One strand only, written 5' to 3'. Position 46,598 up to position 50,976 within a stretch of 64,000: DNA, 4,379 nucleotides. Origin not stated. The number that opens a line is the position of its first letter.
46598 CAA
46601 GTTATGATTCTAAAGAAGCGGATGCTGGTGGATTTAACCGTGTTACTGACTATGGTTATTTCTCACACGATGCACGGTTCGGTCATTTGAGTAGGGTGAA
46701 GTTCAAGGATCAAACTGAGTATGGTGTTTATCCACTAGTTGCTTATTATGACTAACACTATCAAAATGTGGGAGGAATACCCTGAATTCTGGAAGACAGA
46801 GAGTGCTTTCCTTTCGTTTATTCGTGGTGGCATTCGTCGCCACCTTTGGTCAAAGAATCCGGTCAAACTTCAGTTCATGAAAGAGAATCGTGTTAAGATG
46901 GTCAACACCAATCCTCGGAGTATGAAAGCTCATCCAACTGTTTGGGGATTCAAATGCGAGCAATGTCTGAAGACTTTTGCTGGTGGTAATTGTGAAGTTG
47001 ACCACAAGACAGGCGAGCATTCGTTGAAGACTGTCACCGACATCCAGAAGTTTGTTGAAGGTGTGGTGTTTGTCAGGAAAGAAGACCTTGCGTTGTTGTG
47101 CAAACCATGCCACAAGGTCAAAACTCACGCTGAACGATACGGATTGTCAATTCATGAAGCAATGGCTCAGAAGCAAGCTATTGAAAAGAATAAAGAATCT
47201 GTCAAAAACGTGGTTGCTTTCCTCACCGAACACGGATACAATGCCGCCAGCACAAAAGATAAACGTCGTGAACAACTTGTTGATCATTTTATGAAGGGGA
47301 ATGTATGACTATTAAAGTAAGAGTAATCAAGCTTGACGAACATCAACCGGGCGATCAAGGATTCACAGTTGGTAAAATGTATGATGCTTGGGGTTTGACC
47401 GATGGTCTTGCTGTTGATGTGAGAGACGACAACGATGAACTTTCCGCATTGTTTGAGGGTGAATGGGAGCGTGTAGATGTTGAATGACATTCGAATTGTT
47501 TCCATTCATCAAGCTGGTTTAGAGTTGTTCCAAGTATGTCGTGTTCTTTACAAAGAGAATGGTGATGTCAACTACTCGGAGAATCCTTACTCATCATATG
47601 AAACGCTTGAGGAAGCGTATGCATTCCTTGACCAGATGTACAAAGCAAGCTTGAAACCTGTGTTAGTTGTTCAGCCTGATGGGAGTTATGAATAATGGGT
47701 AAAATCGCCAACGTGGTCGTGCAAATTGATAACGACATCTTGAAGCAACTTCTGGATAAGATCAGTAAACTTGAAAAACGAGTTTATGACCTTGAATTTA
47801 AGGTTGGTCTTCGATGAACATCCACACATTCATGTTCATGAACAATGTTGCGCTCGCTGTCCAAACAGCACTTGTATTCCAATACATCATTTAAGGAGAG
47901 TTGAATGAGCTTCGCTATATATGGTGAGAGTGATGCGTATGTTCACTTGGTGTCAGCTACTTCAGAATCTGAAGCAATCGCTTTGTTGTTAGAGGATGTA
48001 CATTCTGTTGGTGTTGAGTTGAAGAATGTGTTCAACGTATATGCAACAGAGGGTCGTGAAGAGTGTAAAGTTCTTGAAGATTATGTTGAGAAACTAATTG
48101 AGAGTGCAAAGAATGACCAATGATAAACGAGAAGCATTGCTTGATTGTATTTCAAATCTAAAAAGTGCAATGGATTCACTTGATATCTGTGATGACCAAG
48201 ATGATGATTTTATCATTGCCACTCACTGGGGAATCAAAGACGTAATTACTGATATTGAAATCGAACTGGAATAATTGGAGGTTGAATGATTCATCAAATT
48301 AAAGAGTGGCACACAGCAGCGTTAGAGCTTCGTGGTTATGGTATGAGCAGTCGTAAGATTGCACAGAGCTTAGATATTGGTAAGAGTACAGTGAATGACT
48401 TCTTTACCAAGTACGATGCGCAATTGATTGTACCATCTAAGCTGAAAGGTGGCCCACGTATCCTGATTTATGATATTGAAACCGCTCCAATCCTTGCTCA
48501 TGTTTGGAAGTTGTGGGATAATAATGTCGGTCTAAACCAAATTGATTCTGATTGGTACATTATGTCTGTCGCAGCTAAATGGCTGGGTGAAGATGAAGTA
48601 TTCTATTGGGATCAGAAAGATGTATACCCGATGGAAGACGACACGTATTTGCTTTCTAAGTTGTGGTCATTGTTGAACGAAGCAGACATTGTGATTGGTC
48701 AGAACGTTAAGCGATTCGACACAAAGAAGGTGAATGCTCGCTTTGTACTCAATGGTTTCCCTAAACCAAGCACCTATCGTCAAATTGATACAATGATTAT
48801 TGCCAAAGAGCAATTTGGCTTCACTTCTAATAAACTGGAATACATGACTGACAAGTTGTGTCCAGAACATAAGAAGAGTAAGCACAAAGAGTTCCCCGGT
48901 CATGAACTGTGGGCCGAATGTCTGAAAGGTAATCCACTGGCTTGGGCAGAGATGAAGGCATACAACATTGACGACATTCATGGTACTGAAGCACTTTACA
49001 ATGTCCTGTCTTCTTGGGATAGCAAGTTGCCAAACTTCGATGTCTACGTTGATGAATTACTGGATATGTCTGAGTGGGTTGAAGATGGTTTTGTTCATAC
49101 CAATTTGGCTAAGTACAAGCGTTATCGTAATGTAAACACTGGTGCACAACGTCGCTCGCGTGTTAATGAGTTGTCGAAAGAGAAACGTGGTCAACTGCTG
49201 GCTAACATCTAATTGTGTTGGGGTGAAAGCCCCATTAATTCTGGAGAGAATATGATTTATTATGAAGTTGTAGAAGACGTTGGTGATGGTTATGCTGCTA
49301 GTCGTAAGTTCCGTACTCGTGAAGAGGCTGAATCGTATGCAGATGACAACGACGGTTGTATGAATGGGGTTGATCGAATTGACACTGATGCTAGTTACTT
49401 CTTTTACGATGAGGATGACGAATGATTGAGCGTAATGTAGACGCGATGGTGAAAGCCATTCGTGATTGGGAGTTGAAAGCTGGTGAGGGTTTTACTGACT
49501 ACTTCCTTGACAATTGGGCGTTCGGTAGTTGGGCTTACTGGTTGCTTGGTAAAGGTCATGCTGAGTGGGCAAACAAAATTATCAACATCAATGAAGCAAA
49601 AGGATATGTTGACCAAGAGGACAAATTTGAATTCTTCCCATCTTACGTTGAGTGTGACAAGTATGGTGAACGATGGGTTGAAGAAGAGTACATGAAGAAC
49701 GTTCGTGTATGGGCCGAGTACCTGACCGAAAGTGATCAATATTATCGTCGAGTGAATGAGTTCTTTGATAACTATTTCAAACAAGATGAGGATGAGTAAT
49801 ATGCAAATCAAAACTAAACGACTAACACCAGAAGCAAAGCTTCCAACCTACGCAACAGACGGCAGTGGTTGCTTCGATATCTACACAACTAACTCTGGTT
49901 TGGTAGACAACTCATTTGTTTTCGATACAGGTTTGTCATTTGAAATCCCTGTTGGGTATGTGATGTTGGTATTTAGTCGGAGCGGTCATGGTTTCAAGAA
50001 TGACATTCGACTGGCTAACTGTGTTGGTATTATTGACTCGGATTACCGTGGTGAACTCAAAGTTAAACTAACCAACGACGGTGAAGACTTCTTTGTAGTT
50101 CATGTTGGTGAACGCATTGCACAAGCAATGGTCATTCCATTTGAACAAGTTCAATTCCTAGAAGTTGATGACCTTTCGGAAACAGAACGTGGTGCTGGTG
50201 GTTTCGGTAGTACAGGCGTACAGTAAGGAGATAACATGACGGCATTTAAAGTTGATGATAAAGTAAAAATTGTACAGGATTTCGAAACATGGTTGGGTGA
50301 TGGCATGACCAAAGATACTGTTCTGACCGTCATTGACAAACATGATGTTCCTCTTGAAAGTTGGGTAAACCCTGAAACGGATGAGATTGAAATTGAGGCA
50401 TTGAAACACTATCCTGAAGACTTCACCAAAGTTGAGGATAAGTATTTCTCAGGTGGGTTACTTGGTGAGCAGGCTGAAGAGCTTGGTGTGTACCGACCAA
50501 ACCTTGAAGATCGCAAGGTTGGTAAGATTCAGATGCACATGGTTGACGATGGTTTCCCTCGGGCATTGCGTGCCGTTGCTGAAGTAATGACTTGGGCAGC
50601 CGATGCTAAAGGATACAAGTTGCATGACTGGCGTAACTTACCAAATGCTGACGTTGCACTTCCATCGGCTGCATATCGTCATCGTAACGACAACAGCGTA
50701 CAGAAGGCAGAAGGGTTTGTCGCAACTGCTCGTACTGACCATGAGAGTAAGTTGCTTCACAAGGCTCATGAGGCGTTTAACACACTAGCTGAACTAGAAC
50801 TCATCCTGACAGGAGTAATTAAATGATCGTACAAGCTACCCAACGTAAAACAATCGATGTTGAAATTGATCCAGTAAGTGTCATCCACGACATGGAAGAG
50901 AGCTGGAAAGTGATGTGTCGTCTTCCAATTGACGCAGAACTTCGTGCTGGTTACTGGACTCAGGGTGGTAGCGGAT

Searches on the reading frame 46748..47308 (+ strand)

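Call 12: search_protein_families(library=pfam, proteins=[window:46748-47308:+], max_evalue=0.01)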
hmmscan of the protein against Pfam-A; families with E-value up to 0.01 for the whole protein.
window:46748-47308:+ (186 aa): 1 family
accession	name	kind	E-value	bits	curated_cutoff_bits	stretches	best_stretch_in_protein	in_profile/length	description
PF01844.29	HNH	-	0.0017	18.9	21.4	0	111-127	30-46/47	HNH endonuclease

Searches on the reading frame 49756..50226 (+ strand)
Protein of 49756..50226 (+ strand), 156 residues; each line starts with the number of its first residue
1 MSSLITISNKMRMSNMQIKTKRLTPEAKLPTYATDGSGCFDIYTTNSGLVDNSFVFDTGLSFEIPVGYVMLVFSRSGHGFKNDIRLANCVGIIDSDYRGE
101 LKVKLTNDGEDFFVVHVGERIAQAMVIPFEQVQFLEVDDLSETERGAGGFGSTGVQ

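Call 13: search_protein_families(library=pfam, proteins=[window:49756-50226:+], max_evalue=0.01)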
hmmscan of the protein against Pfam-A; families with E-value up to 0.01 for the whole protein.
window:49756-50226:+ (156 aa): 2 families
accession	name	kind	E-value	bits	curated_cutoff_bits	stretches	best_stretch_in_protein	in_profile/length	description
PF00692.24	dUTPase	-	7.4e-24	84.4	22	1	26-154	2-129/129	dUTPase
PF22769.1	DCD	-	0.0016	19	27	1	61-124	86-148/153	dCTP deaminase-like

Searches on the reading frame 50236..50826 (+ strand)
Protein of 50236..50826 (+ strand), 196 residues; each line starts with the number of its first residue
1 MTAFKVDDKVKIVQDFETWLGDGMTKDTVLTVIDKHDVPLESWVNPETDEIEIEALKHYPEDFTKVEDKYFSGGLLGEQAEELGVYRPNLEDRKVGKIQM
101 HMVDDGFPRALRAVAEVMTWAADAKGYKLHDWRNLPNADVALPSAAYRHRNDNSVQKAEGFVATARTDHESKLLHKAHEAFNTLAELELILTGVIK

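Call 13: search_protein_families(library=pfam, proteins=[window:50236-50826:+], max_evalue=0.01)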
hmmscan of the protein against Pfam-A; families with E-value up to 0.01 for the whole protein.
window:50236-50826:+ (196 aa): 1 family
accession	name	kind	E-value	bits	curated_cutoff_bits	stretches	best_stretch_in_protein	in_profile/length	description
PF18909.5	dGTP_diPhyd_N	-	4.4e-15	55.9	27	1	92-192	6-92/99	dATP/dGTP diphosphohydrolase, N-terminal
